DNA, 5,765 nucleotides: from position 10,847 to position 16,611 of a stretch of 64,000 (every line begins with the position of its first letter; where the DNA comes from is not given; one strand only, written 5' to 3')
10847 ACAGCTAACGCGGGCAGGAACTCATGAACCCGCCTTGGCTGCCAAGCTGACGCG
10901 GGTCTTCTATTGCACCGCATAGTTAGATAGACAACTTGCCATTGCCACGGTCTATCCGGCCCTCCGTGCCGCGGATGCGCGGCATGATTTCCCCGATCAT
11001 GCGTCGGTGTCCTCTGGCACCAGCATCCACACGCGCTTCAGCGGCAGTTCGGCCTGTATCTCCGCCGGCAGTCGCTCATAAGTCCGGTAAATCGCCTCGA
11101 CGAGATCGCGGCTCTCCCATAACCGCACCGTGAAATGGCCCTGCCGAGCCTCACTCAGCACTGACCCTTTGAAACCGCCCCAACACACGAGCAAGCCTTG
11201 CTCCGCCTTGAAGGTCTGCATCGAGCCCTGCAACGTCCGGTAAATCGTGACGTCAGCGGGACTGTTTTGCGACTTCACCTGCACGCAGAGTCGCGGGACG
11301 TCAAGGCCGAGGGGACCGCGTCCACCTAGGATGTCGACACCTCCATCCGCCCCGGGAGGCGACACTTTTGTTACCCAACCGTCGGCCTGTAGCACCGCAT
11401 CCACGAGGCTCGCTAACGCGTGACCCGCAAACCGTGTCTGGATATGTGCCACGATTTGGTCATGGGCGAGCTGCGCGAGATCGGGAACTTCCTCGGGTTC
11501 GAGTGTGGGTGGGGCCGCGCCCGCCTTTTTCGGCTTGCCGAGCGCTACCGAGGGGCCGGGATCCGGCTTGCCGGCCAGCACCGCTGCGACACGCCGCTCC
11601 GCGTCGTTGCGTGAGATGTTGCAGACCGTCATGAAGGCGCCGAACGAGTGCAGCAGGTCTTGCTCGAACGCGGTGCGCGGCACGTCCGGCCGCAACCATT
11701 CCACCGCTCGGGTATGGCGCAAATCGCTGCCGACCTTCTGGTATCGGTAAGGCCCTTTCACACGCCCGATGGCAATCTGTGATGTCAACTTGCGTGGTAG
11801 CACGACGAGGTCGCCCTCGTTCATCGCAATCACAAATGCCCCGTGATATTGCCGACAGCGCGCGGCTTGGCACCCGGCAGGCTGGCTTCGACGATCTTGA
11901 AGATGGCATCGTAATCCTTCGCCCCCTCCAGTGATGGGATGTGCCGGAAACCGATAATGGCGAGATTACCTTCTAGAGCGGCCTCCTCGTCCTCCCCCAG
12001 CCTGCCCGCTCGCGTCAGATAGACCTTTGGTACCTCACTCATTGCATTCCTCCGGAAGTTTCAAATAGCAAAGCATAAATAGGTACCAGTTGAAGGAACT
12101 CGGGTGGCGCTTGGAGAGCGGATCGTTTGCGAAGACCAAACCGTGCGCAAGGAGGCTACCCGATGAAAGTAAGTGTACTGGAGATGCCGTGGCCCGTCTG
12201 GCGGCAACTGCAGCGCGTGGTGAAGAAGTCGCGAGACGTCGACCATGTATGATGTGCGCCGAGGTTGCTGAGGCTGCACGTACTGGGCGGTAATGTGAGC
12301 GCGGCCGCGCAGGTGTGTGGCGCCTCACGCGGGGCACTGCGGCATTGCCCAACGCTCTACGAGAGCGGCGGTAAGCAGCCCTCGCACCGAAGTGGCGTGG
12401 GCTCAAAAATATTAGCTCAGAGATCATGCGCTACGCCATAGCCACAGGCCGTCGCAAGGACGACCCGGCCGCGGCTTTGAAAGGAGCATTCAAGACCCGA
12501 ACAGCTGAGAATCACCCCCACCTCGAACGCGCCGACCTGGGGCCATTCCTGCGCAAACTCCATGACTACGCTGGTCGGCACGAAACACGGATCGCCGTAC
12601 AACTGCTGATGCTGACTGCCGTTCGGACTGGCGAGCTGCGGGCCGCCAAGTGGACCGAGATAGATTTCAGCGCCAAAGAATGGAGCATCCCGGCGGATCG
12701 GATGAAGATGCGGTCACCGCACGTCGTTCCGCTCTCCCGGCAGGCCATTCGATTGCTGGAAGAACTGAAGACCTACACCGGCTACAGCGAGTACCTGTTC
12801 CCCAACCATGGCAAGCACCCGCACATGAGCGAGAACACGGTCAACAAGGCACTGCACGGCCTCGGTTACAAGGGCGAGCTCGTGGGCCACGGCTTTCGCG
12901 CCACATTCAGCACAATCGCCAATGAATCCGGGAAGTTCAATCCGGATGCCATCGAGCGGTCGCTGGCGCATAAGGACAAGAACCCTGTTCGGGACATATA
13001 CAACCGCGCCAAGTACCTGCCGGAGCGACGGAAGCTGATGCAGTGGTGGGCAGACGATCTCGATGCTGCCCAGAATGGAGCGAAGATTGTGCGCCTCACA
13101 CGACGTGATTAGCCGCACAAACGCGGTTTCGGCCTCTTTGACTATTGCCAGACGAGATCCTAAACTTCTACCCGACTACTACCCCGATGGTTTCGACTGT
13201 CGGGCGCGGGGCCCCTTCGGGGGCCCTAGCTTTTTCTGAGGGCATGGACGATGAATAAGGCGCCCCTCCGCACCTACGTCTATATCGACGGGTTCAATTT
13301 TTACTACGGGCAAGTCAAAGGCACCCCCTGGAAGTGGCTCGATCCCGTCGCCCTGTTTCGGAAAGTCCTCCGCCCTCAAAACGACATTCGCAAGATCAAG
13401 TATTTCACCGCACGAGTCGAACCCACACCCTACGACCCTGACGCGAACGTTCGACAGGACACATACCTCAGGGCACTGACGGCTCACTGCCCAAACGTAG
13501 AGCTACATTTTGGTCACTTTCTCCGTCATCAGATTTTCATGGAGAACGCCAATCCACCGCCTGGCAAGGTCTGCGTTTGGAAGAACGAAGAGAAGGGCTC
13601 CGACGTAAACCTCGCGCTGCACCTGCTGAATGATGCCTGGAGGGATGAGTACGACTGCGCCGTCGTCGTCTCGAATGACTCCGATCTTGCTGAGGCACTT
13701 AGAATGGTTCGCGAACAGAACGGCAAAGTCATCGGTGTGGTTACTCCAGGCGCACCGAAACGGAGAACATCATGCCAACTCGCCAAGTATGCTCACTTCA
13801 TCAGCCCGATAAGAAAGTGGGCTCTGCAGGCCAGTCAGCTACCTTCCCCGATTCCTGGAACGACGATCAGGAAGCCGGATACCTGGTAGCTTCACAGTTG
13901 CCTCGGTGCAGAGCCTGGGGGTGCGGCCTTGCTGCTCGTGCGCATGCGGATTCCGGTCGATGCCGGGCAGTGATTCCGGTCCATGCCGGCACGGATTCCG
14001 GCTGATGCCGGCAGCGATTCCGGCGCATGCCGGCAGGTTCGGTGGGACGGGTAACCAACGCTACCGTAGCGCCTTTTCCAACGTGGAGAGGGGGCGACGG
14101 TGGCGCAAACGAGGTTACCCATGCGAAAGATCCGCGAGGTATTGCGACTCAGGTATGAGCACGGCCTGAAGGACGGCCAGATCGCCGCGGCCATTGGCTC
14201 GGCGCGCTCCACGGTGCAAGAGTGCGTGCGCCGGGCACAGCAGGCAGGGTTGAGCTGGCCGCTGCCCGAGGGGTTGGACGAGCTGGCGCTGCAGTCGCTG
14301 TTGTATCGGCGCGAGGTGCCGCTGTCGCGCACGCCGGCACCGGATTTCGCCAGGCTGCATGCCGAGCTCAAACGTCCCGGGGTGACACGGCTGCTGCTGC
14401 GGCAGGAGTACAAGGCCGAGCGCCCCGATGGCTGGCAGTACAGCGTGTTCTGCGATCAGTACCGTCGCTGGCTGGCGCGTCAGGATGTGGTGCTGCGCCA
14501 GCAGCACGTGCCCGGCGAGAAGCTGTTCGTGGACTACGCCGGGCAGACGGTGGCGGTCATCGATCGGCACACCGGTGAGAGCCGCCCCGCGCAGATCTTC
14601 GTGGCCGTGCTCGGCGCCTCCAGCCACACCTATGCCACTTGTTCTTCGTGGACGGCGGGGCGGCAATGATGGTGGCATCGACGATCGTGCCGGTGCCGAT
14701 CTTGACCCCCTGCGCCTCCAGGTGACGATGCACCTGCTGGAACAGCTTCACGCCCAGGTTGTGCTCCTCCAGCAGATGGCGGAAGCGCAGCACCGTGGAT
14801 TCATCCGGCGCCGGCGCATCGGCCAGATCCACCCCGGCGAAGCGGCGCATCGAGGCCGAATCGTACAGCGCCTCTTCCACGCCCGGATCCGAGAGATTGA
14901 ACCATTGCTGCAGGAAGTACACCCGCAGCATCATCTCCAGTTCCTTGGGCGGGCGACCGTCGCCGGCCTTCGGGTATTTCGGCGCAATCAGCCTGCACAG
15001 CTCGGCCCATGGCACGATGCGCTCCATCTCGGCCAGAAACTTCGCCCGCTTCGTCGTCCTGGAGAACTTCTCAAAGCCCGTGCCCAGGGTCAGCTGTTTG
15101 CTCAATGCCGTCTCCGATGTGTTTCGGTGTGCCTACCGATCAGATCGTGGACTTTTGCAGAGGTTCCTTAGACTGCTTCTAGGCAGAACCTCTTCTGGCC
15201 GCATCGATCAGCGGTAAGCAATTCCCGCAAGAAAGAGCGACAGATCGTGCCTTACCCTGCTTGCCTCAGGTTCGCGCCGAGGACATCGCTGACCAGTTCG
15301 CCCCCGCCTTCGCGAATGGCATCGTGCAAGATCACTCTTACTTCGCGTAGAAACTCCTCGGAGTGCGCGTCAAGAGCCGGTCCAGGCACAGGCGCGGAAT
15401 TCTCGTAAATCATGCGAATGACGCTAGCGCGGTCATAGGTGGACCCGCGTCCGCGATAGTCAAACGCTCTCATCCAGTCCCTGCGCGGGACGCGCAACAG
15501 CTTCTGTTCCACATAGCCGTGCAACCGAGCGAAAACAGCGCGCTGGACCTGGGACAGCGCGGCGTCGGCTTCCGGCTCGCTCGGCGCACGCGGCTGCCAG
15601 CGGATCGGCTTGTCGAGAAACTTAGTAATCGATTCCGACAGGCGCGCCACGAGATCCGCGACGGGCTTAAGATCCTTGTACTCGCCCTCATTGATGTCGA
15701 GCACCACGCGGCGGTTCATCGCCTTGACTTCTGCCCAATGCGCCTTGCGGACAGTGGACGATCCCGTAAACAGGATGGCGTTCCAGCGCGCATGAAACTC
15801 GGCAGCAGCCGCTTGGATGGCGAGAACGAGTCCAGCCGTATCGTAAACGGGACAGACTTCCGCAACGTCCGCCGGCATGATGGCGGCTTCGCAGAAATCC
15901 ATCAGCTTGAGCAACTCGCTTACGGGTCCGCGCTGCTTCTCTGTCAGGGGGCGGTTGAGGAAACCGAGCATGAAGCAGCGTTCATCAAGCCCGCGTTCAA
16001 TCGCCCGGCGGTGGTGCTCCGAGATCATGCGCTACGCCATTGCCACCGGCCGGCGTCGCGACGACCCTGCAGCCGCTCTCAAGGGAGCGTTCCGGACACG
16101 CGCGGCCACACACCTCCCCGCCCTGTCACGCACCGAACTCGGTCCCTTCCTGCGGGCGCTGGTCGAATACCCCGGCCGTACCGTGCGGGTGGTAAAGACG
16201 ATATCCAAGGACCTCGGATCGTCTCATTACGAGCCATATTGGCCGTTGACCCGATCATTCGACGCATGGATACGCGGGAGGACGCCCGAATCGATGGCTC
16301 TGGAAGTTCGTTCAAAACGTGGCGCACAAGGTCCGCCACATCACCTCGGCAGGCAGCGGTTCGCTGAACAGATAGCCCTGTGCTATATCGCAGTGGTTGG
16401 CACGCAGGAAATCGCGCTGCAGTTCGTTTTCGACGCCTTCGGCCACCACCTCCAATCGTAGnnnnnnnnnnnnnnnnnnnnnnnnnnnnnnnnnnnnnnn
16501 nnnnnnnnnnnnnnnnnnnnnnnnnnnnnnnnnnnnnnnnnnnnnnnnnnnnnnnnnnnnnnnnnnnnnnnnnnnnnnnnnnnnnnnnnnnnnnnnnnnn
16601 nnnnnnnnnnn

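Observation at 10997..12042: Mrr-like Type IV restriction gene split into 70-aa and 278-aa parts by a single frameshift with an ATGA junction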

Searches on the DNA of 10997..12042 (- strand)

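Call 65: search_dna_similar(query=window:10997-12042:-, collection=plasmids, mode=distant, max_rows=10)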
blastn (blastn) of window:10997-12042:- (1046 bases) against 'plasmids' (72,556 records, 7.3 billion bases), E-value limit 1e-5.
No match.

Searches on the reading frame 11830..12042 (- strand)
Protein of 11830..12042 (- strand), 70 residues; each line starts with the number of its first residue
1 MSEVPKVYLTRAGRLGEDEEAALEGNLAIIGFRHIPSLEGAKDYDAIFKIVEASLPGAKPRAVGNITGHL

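Call 3: search_protein_families(library=pfam, proteins=[window:11830-12042:-], max_evalue=0.01)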
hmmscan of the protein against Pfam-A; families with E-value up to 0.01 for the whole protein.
window:11830-12042:- (70 aa): 0 families

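Call 4: search_protein_families(library=ncbifam, proteins=[window:11830-12042:-], max_evalue=0.01)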
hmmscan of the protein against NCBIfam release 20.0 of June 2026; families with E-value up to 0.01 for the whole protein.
window:11830-12042:- (70 aa): 0 families

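Call 24: list_cluster_members(proteins=[P0031, window:11833-12042:-])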
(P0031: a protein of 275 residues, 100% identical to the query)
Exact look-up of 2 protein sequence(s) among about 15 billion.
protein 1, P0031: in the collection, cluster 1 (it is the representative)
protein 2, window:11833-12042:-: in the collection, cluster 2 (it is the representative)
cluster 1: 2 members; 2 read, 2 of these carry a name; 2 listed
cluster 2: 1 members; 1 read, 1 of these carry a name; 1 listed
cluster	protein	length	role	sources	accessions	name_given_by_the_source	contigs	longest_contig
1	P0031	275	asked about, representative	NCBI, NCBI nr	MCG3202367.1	MAG: hypothetical protein NFCOHLIN_02249 [Gammaproteobacteria bacterium] | hypothetical protein [Gammaproteobacteria bacterium]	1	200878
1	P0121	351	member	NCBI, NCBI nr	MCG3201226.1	MAG: hypothetical protein NFCOHLIN_01092 [Gammaproteobacteria bacterium] | hypothetical protein [Gammaproteobacteria bacterium]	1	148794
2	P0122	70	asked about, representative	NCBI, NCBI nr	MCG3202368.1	MAG: hypothetical protein NFCOHLIN_02250 [Gammaproteobacteria bacterium] | hypothetical protein [Gammaproteobacteria bacterium]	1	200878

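Call 26: find_encoding_contigs(protein=P0121, flank=10000, max_places=3)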
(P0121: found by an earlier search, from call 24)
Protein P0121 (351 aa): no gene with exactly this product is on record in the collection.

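Call 34: search_protein_families(library=padloc, proteins=[P0121, window:11833-12042:-], max_evalue=0.001)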
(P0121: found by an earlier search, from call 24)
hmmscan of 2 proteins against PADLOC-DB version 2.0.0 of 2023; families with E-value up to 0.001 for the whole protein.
P0121 (351 aa): 7 families
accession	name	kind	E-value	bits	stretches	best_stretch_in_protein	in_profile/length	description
PDLC04815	PDC-S02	-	5.8e-132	438.2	1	7-347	3-344/346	-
PDLC04819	PDC-S02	-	2.5e-55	186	1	1-343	1-328/334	-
PDLC04806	PDC-S02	-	8.4e-23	79.1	2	6-150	3-151/324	-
PDLC04824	PDC-S02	-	5.7e-15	53.3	1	48-152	51-153/308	-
PDLC04799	PDC-S02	-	1e-09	35.9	1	53-152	56-153/308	-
PDLC03448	REase_II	-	6.7e-07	25.8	1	63-161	319-418/857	Type II restriction enzyme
PDLC04796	PDC-S02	-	0.00039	17.5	1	215-297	254-332/390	-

window:11833-12042:- (70 aa): 1 family
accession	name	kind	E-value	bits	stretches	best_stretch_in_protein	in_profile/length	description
PDLC04815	PDC-S02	-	1.8e-10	38.7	1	6-69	2-65/346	-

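Call 39: search_protein_representatives(protein=window:11833-12042:-)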
Query: 70 residues. Proteins with E-value up to 0.001 (for the whole library): 116; up to 1e-10: 24; up to 1e-30: 1. The best 116 are listed.
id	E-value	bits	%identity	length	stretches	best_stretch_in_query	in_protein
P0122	2.2e-38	144.6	100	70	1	1-70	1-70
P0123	1.1e-23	98.3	71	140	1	1-70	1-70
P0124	2.7e-22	93.8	67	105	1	1-70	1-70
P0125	3.6e-20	87.1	65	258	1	1-69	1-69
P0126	6.1e-19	83.3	61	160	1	1-70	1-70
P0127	1.2e-18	82.3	65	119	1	1-62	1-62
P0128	1.8e-17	78.6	66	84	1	4-69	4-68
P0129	4.3e-17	77.4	66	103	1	9-70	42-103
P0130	5.4e-17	77.1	61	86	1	5-70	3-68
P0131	1.5e-15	72.5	59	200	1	1-68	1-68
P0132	2.8e-15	71.7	58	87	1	2-70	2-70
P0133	5.7e-15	70.7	75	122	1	17-68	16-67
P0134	6.1e-15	70.6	60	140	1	6-70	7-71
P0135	1.4e-14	69.5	56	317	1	1-68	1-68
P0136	2.7e-14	68.6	56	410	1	3-70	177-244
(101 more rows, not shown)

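Call 60: search_protein_families(library=ncbifam, proteins=[P0121], max_evalue=0.001)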
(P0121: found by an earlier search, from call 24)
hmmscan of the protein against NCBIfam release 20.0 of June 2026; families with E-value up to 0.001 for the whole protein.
P0121 (351 aa): 0 families

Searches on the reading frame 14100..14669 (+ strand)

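Call 16: search_protein_families(library=pfam, proteins=[window:14100-14669:+], max_evalue=0.001)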
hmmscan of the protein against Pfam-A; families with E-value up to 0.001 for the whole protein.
window:14100-14669:+ (189 aa): 0 families

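Call 60: search_protein_families(library=ncbifam, proteins=[window:14100-14669:+], max_evalue=0.001)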
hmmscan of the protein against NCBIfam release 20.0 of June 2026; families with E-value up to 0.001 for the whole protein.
window:14100-14669:+ (189 aa): 3 families
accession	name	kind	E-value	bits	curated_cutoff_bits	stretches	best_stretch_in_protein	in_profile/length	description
NF033546.1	transpos_IS21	equivalog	1.4e-26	93.7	160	1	15-181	1-154/294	IS21 family transposase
NF038385.1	IS66_access_TnpA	equivalog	2e-11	43.8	150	1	11-72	5-66/190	IS66-like element accessory protein TnpA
TIGR02983.1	SigE-fam_strep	subfamily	0.00056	19.8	141.55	1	4-48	109-152/162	SigE family RNA polymerase sigma factor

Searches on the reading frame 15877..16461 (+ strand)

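Call 50: search_protein_families(library=pfam, proteins=[window:15877-16461:+], max_evalue=0.01)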
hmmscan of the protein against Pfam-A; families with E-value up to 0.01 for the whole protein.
window:15877-16461:+ (194 aa): 1 family
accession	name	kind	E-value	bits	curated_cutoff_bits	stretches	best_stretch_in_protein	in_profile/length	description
PF22022.2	Phage_int_M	-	6.1e-07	30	27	1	43-71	68-96/96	Phage integrase central domain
